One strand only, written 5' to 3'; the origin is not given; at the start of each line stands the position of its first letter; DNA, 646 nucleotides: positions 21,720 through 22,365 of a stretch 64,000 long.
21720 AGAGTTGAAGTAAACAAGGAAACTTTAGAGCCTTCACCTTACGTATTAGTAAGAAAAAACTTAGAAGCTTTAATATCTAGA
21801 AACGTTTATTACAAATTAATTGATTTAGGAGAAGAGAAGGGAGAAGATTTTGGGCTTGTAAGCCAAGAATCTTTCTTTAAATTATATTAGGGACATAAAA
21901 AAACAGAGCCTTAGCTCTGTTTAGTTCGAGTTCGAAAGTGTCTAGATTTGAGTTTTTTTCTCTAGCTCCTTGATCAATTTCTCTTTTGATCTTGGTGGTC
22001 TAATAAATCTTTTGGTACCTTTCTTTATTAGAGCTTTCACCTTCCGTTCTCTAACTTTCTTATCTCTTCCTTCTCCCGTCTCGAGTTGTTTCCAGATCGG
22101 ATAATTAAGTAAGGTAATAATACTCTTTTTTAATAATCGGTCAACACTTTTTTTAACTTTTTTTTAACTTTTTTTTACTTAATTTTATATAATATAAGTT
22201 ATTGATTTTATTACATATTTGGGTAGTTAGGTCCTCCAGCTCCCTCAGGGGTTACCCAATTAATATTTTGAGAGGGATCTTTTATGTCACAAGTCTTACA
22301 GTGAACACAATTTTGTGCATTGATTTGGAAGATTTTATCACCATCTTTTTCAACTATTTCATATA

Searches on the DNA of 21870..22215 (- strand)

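Call 17: search_rna_families(source=window, start=21870, end=22215, threshold=evalue, max_evalue=10, show_alignments=4)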
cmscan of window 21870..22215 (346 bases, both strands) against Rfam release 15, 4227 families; matches with E-value up to 10: 6.
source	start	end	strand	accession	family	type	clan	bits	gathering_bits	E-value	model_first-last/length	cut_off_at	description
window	21916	22106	-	RF02034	IMES-1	Gene;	-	131.5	81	2.1e-30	1-191/191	no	IMES-1 RNA motif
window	21870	21926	-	RF02971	emrB-Lactobacillus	Gene; sRNA;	-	21.5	60.8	0.52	1-58/66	3'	emrB-Lactobacillus RNA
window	21895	21966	-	RF00115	McaS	Gene; sRNA;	CL00106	17.5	42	1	1-96/96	no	McaS/IsrA RNA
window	22009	22115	+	RF01956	NEAT1_2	Gene; lncRNA;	-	13.8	60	1.3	1-116/116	no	Nuclear enriched abundant transcript 1 conserved region 2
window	21897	21955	+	RF02477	GlsR9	Gene; snRNA; snoRNA; CD-box;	-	12.6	95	8.1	1-79/79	no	Small nucleolar RNA GlsR9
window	22005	22058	-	RF02192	TCL6_2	Gene; lncRNA;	-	12.2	45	9.2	72-126/126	no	T-cell leukemia/lymphoma 6 conserved region 2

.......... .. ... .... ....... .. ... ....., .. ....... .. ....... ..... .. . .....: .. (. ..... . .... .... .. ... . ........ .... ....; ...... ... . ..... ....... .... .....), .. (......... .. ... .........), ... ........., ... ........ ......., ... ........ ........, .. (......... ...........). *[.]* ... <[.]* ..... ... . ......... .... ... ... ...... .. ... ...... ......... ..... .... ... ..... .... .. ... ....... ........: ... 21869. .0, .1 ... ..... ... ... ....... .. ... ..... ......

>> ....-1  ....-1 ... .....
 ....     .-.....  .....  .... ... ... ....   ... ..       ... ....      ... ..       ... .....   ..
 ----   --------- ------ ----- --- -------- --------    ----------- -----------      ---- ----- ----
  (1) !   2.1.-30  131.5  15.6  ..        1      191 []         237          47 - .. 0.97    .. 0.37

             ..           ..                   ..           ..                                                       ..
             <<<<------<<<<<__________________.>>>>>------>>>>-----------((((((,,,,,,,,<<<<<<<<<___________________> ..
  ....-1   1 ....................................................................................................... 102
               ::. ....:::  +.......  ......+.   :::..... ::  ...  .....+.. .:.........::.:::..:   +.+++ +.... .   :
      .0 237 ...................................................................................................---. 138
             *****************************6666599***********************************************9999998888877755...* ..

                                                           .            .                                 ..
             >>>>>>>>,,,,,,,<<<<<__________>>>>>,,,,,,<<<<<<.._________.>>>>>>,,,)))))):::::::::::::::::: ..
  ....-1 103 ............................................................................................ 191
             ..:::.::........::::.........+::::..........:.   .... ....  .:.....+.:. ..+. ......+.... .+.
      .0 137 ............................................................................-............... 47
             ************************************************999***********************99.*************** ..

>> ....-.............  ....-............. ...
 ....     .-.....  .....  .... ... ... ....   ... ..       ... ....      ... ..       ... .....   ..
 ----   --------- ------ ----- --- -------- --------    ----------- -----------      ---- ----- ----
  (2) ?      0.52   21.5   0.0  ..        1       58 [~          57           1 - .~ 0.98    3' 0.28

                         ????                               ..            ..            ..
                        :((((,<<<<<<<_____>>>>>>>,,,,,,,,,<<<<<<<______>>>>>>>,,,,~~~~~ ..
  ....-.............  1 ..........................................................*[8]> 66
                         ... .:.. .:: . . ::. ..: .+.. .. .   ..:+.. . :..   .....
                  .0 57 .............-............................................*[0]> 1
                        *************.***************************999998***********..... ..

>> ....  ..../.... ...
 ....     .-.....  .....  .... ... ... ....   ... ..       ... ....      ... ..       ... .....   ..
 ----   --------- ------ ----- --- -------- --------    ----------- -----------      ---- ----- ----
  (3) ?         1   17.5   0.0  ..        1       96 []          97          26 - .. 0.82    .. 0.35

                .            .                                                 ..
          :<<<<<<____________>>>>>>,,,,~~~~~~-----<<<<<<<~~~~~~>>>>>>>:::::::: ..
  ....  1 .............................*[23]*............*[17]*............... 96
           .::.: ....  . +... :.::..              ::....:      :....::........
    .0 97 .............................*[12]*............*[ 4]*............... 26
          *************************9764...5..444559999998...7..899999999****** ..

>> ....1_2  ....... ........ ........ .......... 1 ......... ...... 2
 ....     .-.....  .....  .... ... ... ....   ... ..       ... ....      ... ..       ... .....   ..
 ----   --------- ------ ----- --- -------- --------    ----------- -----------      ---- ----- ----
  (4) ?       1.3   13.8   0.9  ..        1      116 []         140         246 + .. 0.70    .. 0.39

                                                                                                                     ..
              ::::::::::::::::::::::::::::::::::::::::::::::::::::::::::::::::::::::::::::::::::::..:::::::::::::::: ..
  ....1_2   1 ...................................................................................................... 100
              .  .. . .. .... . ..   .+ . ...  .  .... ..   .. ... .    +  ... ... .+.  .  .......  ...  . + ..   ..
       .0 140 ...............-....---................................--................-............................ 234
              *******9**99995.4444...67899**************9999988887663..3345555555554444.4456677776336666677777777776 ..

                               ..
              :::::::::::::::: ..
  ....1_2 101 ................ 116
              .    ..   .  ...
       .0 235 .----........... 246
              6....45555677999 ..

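Call 36: build_rna_model(alignment_id=A1, structure=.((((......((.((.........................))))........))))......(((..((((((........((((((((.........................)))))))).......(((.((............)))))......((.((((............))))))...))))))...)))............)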
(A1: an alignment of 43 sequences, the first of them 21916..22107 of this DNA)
Model R1 built from alignment A1 (43 sequences, 211 columns); structure: as given.
model positions 192; base pairs 36; branch points 3; effective number of sequences 2.13; information 0.59 bits per position. Calibrated on 0.2 Mb of random sequence (short: E-values are rough).
structure used (alignment columns):
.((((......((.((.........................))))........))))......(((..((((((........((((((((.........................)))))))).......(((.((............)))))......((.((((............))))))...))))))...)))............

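Call 37: search_with_rna_model(model_id=R1, sources=[window, L002, L003, L004, L005, L006, L007, L008, L009, L010, L011, L012, L013, L014, L015, L016, L017, L018, L019, L020, L021, L022, L023, L024, L025, L026, L027, L028, L029, L030, L031, L032, L033, L034, L035, L036, L037, L038, L039, L040, L041, L042, L043, L044, L045, L046, L047, L048, L049, L050, L051, L052, L053, L072], max_evalue=10)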
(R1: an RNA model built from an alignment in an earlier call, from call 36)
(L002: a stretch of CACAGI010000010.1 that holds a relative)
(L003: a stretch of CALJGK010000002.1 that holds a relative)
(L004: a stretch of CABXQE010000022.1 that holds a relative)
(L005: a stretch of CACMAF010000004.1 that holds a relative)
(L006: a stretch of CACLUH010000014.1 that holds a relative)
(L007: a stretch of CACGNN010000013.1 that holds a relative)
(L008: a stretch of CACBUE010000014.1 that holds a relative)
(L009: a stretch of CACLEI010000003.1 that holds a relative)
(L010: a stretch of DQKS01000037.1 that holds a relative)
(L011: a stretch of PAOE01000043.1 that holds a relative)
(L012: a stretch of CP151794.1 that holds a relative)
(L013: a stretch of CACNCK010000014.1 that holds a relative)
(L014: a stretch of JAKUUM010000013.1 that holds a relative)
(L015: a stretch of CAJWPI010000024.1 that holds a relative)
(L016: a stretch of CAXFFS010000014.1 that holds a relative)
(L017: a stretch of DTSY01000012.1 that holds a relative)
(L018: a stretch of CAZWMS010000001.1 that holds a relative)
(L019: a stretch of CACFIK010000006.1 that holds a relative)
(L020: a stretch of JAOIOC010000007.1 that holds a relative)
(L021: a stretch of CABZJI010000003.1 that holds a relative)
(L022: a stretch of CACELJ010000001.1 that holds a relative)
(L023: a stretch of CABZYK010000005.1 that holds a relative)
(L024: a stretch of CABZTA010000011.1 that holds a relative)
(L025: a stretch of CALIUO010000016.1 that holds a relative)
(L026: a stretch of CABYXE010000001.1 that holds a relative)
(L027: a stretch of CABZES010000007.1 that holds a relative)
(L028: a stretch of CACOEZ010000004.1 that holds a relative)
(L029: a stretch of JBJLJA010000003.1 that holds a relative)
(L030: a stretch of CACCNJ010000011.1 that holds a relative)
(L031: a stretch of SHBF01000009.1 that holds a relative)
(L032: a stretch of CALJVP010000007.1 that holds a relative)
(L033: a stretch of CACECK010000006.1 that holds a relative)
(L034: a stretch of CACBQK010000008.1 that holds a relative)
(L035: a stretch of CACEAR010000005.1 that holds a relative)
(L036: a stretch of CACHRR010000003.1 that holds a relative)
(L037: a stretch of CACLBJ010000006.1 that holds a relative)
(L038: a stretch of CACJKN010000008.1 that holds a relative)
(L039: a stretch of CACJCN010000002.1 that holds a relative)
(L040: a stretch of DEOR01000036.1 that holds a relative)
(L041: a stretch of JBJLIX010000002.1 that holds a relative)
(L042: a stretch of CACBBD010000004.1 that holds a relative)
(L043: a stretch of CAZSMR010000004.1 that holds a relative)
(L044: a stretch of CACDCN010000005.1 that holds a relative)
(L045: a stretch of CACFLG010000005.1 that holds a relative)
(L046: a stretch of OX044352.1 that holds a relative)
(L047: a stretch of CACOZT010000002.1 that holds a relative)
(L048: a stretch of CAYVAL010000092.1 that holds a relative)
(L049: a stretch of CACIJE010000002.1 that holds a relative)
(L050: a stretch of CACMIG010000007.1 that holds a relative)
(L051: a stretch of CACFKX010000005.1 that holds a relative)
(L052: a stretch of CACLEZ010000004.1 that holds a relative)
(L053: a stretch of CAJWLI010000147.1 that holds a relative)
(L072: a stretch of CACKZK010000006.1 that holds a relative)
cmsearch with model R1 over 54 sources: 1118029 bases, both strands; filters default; matches with E-value up to 10: 51.
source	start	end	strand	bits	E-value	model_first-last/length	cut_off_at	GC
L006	16512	16699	-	180.1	1.8e-45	1-192/192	no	0.41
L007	9256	9443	-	179.4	2.7e-45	1-192/192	no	0.41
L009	8268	8455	-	179.4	2.7e-45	1-192/192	no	0.41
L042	12942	13129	-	176.9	1.3e-44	1-192/192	no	0.4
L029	16459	16645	-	174.4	6e-44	1-192/192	no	0.42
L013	10361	10548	-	174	7.5e-44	1-192/192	no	0.43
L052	16478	16665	-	173.6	9.6e-44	1-192/192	no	0.42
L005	16451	16638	-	171.7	3.1e-43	1-192/192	no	0.4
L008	16511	16698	-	171.1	4.6e-43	1-192/192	no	0.43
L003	16454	16642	-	169.2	1.5e-42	1-192/192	no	0.37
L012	16460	16645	-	167.5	4.2e-42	1-192/192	no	0.45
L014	16583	16772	-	165.5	1.4e-41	1-192/192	no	0.37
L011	16481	16667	-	164.5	2.7e-41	1-192/192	no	0.47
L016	16620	16810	-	163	7e-41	1-192/192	no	0.35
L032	16512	16704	-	158.6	1e-39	1-192/192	no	0.32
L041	16618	16810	-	158.4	1.1e-39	1-192/192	no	0.37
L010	16523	16715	-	157.5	2.1e-39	1-192/192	no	0.33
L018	16596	16787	-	155.9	5.4e-39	1-192/192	no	0.4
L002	8729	8920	-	151.3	9.2e-38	1-192/192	no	0.38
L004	11722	11914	-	150.9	1.2e-37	1-192/192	no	0.32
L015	16560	16753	-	145.5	3.2e-36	1-192/192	no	0.38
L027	1683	1839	+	36.6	5e-07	1-192/192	no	0.45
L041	3191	3351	+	33.1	4.1e-06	1-192/192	no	0.4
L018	3916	4078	+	32.3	6.9e-06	1-192/192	no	0.44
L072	3456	3617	+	32.2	7.3e-06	1-192/192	no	0.43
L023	3459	3620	+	31.1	1.4e-05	1-192/192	no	0.43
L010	2620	2783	+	31.1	1.4e-05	1-192/192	no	0.45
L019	3459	3620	+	30.6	2e-05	1-192/192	no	0.42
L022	3459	3620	+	30.2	2.6e-05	1-192/192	no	0.43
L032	2592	2755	+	29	5.4e-05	1-192/192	no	0.45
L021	3360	3521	+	28.9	5.5e-05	1-192/192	no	0.44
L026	1680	1838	+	28.4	7.7e-05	1-192/192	no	0.47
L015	2382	2542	+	24.6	0.0008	1-192/192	no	0.45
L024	3367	3527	+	24.3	0.001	1-192/192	no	0.42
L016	3212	3372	+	22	0.0041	1-192/192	no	0.43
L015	14204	14346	+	18.8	0.029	1-192/192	no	0.34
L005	2641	2803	+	18.5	0.035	1-192/192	no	0.43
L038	11412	11499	-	17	0.086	1-192/192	no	0.34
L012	2644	2807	+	16.3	0.14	1-192/192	no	0.42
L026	12889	12985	+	15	0.31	1-192/192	no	0.34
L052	2669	2831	+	14.2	0.48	1-192/192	no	0.43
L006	2206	2295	+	14.2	0.49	1-192/192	no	0.4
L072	9268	9364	-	12.2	1.7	1-192/192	no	0.27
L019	21524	21687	+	11.5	2.6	1-192/192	no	0.29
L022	21523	21686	+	11.5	2.6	1-192/192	no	0.29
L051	16733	16896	+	11.5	2.6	1-192/192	no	0.29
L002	15137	15210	+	10.6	4.5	1-192/192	no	0.34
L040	11847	11919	-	10.3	5.5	1-192/192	no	0.4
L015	14110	14181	+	10.2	5.9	1-192/192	no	0.29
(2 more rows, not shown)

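Call 40: search_with_rna_model(model_id=R1, sources=[L082, L083, L084, L085, L086, L087, L088, L089, L090, L091, L092, L093, L094, L095, L096, L097, L098, L099, L100, L101, L102, L103, L104, L105, L106, L107, L108, L109, L110, L111, L112, L113, L114, L115, L116, L117, L118, L119, L120, L121, L122, L123, L124, L125, L126, L127, L128, L129, L130, L131, L132, L133, L134, L135, L136, L137, L138, L139, L140, L141, L142, L143, L144, L145, L146, L147, L148, L149, L150, L151, L152, L153, L154, L155, L156, L157, L158, L159, L160, L161, L162, L163, L164, L165, L166, L167, L168, L169, L170, L171, L172, L173, L174, L175, L176, L177, L178, L179, L180, L181], max_evalue=0.05)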
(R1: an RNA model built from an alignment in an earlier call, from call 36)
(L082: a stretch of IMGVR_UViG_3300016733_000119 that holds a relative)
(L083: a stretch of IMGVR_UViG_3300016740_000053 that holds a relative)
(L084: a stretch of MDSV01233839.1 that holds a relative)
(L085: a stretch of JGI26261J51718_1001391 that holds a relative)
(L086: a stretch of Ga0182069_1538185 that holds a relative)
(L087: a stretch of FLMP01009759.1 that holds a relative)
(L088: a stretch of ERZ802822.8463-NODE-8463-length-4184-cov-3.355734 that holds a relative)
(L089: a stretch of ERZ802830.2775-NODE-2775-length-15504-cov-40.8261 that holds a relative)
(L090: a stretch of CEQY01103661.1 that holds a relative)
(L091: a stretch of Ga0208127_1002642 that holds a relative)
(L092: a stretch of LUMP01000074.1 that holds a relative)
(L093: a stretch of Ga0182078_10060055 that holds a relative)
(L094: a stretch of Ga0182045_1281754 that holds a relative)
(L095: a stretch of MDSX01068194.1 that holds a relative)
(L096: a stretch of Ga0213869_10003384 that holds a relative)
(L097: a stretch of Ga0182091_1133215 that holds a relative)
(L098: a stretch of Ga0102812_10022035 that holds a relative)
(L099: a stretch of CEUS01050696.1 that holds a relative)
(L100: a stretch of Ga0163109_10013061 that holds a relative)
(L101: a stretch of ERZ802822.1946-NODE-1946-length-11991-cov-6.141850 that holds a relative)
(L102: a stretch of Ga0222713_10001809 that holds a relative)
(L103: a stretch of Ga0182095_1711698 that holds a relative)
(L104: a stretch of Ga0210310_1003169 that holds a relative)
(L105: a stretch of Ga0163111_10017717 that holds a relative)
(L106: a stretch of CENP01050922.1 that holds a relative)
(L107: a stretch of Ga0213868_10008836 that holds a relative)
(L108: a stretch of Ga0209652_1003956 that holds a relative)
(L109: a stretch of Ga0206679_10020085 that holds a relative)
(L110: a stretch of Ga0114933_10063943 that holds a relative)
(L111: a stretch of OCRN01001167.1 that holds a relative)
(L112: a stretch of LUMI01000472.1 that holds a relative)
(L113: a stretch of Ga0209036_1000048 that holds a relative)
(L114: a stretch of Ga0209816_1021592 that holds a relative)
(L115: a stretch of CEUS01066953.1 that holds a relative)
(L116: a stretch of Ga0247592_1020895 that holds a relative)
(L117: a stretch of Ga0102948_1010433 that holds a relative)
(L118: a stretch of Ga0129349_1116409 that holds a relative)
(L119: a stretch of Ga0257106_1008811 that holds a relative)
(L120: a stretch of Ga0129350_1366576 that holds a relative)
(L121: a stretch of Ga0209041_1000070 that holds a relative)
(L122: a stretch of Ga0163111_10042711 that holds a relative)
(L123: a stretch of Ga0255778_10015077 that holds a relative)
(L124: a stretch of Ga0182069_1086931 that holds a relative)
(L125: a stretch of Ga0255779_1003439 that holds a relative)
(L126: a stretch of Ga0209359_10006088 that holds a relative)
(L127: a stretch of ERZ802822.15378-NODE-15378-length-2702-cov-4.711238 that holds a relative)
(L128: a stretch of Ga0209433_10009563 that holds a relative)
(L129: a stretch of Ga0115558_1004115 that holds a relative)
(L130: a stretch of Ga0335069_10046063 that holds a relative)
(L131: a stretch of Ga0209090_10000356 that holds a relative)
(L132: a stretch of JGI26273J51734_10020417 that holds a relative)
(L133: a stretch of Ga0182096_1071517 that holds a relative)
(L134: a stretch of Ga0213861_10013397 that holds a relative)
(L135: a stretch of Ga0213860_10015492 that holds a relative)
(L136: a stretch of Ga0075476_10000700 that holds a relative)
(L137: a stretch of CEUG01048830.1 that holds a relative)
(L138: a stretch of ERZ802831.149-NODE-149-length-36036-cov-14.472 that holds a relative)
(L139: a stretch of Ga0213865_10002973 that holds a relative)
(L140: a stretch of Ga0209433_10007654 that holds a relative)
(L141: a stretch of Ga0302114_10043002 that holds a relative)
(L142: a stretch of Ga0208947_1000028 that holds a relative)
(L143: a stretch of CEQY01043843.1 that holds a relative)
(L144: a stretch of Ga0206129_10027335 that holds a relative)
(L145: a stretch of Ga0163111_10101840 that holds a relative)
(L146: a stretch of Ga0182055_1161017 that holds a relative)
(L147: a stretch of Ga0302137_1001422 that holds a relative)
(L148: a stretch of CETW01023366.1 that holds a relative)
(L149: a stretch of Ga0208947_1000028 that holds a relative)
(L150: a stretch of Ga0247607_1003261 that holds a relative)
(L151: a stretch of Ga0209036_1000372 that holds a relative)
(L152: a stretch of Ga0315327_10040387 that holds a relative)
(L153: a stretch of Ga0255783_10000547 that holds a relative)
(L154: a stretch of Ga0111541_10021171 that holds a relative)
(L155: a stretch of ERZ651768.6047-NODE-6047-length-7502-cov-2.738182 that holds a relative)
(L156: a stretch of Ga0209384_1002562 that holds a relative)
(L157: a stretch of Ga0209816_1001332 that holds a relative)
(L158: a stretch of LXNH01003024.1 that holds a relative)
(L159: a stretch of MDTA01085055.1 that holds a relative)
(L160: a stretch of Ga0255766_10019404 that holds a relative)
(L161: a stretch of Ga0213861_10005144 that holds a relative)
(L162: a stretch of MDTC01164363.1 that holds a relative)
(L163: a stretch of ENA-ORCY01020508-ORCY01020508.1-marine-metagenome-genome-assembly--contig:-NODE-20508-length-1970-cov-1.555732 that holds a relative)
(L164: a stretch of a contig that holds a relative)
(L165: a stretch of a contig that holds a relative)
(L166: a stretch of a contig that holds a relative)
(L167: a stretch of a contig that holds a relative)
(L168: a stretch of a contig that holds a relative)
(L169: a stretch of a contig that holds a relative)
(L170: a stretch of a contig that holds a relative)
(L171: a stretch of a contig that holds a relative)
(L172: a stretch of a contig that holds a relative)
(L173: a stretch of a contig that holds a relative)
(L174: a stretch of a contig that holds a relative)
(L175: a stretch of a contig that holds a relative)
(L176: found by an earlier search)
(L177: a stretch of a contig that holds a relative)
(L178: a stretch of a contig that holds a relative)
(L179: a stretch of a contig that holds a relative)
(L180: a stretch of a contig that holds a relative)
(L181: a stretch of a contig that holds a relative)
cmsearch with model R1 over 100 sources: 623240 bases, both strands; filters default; matches with E-value up to 0.05: 105.
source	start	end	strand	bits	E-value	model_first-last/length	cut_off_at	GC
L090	506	698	-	199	8.5e-51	1-192/192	no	0.39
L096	86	277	+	198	1.6e-50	1-192/192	no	0.41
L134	4293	4484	+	198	1.6e-50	1-192/192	no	0.41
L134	4610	4801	+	198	1.6e-50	1-192/192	no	0.41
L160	2020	2212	-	196.3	4.6e-50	1-192/192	no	0.44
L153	4612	4802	+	195.5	7.6e-50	1-192/192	no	0.45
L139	50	242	+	195.4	7.8e-50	1-192/192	no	0.44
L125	8090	8282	+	195.2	9e-50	1-192/192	no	0.43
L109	2918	3108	+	194.8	1.2e-49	1-192/192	no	0.43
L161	39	229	+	194.5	1.4e-49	1-192/192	no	0.45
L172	8719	8909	+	194.5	1.4e-49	1-192/192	no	0.45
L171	1483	1674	-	193.6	2.4e-49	1-192/192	no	0.43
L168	1604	1796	-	193.5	2.6e-49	1-192/192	no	0.45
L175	3527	3717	-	193.1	3.2e-49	1-192/192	no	0.44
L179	873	1066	+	193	3.4e-49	1-192/192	no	0.44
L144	1659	1851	+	192.8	3.8e-49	1-192/192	no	0.4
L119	3554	3746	+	192.8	3.9e-49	1-192/192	no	0.41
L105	312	504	-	192.8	3.9e-49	1-192/192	no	0.42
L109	4102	4292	+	191.8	7.4e-49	1-192/192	no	0.42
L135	2896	3088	-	191.7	7.6e-49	1-192/192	no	0.42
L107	4810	5002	+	191.4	9.3e-49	1-192/192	no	0.42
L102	2191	2383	+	190.9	1.2e-48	1-192/192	no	0.44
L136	9885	10077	-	190.9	1.2e-48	1-192/192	no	0.44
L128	975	1165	-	190.9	1.3e-48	1-192/192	no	0.42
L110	1600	1793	-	190.2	1.9e-48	1-192/192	no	0.46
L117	2852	3042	+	190.2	1.9e-48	1-192/192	no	0.46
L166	6974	7164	+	190.2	1.9e-48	1-192/192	no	0.46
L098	32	224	+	189.6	2.8e-48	1-192/192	no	0.42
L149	5827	6017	+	189.5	3e-48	1-192/192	no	0.45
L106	2739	2930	+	189.5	3.1e-48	1-192/192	no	0.45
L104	250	442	-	189.1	3.9e-48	1-192/192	no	0.4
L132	492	684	+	188.1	6.9e-48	1-192/192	no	0.43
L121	2215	2405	+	188.1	6.9e-48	1-192/192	no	0.45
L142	8278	8468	+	188.1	6.9e-48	1-192/192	no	0.45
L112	11332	11522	-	187.6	9.8e-48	1-192/192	no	0.4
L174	1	190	-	187.5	1e-47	1-192/192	no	0.44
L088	1476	1668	-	187.4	1.1e-47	1-192/192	no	0.47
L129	7989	8181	-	186.8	1.5e-47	1-192/192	no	0.44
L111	1119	1310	-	186.7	1.7e-47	1-192/192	no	0.45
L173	2508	2702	+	186.7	1.7e-47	1-192/192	no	0.36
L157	4751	4941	+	186.6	1.8e-47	1-192/192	no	0.43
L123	4319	4511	+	186.4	2e-47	1-192/192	no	0.44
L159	3218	3410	-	186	2.6e-47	1-192/192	no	0.44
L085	2159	2349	-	185.6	3.3e-47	1-192/192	no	0.41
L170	4037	4227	+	185.5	3.5e-47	1-192/192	no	0.41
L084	8985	9177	+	185.4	3.7e-47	1-192/192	no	0.42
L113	893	1083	-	185.3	3.9e-47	1-192/192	no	0.47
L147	52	242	+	185.2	4.3e-47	1-192/192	no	0.42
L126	2532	2722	-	185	4.8e-47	1-192/192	no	0.46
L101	6224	6414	+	184.8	5.5e-47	1-192/192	no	0.47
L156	5511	5703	-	184.5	6.4e-47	1-192/192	no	0.41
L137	170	360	-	184.1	8.6e-47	1-192/192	no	0.5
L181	5477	5670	-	183.7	1.1e-46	1-192/192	no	0.45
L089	1690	1883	+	181.5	4.1e-46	1-192/192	no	0.43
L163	1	186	-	180.6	7.2e-46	1-192/192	no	0.45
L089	1387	1580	+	180.3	8.6e-46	1-192/192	no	0.44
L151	250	443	-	180.3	8.8e-46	1-192/192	no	0.45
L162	3094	3284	-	180.3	8.8e-46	4-192/192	5'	0.43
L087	1177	1369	-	179.7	1.2e-45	1-192/192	no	0.41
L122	2053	2240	+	178.3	2.9e-45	1-192/192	no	0.4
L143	5010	5197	-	177.1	6.1e-45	1-192/192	no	0.42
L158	2722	2914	+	173.6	5.4e-44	1-192/192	no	0.44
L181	5175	5368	-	173.4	6.3e-44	1-192/192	no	0.45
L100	4937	5122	-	169.7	5.9e-43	1-192/192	no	0.45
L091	8171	8356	-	169.7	6.2e-43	1-192/192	no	0.45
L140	3229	3398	+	166.3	5e-42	1-168/192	3'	0.45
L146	1213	1395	+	166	6e-42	1-184/192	3'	0.45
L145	1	174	+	164.9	1.1e-41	18-192/192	5'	0.44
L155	7136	7326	-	164.6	1.4e-41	1-192/192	no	0.36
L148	10289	10475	+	162.1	6.8e-41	1-192/192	no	0.47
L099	7927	8117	+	161.5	9.3e-41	1-192/192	no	0.35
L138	2709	2897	-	157.8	9.5e-40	1-192/192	no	0.4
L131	6406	6598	-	157.5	1.1e-39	1-192/192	no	0.33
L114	1415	1606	-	157.3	1.2e-39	1-192/192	no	0.35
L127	522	711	-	152.7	2.1e-38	1-192/192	no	0.56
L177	11480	11666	+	152.7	2.2e-38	1-192/192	no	0.41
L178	2435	2626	-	149.1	2.1e-37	1-192/192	no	0.39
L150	1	191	+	146.1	1.3e-36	8-192/192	5'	0.43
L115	734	927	-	145.5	1.8e-36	1-192/192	no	0.38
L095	11463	11614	+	137.5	2.6e-34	1-151/192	3'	0.47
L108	1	150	-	134.7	1.4e-33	1-149/192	3'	0.44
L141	1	149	-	127.7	1.1e-31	1-150/192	3'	0.44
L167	3580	3780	-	117.8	4.7e-29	1-192/192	no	0.48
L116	454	632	-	117.6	5.4e-29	1-192/192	no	0.46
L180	1406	1547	+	117.5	5.7e-29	1-143/192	3'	0.44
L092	3662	3862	-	116.1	1.4e-28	1-192/192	no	0.49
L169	5358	5558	+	116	1.4e-28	1-192/192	no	0.49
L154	2297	2423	+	112.1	1.7e-27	1-125/192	3'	0.49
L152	2220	2420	-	111.8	2e-27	1-192/192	no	0.48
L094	953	1090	+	109.8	6.9e-27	1-151/192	3'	0.45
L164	1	118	-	107.2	3.4e-26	1-119/192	3'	0.47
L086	423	605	+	106.8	4.4e-26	1-192/192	no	0.47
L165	598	788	+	105.8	8e-26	1-192/192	no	0.39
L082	1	142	-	105.2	1.1e-25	1-142/192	3'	0.49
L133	1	134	-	105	1.3e-25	1-134/192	3'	0.43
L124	3978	4113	+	104.7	1.6e-25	1-136/192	3'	0.44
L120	1420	1580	-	101.5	1.1e-24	20-192/192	5'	0.4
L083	1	161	+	101.5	1.1e-24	20-192/192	5'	0.45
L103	1643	1775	+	100.2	2.5e-24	1-136/192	3'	0.45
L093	1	132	-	97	1.8e-23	1-137/192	3'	0.39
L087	1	123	-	96.9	1.9e-23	1-122/192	3'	0.42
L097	1316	1449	+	96.6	2.3e-23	1-140/192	3'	0.47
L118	1000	1151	-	81.8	2.1e-19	13-192/192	5'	0.51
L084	9286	9349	+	35.5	5.3e-07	1-62/192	3'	0.47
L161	10505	10548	+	34.3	1.1e-06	1-44/192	3'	0.52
